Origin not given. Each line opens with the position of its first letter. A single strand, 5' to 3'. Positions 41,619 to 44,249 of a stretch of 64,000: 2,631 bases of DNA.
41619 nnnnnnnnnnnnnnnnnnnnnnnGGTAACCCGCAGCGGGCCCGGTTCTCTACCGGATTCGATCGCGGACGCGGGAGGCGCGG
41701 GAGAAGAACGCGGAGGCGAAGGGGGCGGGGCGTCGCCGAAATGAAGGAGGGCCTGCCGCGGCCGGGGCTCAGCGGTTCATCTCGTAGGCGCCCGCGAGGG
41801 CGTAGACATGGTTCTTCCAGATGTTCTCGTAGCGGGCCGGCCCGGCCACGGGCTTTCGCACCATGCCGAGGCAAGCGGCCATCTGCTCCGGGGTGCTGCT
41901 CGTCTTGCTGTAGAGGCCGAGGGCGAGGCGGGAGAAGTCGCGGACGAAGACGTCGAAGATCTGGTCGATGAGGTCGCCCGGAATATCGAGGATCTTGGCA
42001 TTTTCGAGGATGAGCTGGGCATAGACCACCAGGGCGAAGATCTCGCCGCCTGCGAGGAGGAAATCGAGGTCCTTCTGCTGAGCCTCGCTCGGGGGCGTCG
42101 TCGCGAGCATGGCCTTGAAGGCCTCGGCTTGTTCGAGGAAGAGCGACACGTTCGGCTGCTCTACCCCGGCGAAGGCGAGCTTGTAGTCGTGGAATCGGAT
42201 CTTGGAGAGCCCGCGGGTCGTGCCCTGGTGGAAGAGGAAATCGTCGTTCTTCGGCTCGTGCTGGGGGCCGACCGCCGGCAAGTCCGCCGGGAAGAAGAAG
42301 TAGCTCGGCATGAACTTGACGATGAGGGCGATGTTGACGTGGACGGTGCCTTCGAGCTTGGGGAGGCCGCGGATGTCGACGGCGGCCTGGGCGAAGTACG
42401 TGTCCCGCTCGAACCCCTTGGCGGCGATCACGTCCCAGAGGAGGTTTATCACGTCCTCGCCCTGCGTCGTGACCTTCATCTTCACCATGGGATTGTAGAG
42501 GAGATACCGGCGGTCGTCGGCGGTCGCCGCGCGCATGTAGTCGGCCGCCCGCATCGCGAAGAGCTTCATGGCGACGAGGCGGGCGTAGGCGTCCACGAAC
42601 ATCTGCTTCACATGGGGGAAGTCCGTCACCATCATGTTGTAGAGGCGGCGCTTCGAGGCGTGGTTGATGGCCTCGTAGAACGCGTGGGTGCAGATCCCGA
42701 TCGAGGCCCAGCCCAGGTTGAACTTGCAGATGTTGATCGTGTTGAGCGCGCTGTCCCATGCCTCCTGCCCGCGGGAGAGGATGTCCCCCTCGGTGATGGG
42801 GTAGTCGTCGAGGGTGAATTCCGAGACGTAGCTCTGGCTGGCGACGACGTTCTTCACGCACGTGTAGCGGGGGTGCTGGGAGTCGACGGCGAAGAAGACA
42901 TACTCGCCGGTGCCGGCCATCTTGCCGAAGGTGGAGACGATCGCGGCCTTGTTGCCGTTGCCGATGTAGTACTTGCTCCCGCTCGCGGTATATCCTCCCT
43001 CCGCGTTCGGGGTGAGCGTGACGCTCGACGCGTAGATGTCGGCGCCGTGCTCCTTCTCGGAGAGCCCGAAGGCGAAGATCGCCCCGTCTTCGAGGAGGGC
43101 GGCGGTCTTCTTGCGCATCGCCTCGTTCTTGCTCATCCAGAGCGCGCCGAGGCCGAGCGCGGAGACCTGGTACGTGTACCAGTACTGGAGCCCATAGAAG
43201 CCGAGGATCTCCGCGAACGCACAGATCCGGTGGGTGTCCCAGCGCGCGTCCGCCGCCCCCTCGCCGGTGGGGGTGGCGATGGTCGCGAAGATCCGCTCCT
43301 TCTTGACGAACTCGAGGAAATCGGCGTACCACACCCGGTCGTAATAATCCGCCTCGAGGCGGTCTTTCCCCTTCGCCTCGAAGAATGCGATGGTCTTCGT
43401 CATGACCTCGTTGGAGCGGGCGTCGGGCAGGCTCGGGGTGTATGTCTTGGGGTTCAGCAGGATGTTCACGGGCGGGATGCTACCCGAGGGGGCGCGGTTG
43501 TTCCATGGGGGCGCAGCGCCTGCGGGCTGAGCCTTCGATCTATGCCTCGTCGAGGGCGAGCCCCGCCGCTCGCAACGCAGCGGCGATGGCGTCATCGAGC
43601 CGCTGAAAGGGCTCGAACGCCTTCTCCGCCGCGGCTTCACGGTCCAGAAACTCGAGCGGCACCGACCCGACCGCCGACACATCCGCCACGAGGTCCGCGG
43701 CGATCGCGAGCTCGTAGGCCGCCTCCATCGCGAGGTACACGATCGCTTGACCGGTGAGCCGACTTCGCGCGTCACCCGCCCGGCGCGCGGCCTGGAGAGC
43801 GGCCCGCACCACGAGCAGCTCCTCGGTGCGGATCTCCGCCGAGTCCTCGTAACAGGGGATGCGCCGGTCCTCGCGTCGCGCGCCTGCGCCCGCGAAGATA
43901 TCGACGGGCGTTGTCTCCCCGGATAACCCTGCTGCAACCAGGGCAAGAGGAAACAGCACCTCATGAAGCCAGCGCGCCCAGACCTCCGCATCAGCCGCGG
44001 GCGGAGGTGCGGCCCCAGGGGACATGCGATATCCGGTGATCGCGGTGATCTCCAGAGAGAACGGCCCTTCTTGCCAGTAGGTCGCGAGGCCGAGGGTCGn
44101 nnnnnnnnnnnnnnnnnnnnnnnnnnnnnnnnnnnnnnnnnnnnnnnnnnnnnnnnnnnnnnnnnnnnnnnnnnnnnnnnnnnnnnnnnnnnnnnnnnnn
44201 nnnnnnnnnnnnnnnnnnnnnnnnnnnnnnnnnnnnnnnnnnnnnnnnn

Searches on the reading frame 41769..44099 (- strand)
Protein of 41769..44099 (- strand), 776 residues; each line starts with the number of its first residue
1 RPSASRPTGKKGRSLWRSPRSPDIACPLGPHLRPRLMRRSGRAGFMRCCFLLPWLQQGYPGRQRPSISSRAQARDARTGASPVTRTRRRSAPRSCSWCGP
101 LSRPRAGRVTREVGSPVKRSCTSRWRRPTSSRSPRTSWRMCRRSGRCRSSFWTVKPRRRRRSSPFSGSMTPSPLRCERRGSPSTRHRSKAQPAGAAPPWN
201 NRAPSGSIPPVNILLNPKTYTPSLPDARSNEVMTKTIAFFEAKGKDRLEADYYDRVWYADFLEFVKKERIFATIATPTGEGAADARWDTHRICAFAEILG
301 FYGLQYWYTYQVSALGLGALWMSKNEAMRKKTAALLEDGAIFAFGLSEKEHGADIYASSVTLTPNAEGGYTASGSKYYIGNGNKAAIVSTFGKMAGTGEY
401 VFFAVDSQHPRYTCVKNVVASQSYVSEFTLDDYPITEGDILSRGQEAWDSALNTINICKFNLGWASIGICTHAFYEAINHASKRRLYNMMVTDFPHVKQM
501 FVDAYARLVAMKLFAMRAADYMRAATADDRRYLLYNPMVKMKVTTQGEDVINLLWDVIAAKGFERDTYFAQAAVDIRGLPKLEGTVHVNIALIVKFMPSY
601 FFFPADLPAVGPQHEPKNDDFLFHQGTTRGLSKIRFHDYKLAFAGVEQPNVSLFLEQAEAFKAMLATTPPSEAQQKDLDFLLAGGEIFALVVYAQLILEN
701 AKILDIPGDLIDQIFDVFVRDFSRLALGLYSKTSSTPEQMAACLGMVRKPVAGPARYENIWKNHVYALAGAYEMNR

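Call 82: search_protein_families(library=pfam, proteins=[window:41769-44099:-], max_evalue=0.01)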
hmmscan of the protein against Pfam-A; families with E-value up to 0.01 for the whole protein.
window:41769-44099:- (776 aa): 2 families
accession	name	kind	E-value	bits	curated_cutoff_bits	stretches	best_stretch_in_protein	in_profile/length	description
PF00441.29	Acyl-CoA_dh_1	-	1.2e-16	61.6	22.4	1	448-595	4-147/150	Acyl-CoA dehydrogenase, C-terminal domain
PF02770.24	Acyl-CoA_dh_M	-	6.1e-06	26.8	33.3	1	343-411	1-72/97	Acyl-CoA dehydrogenase, middle domain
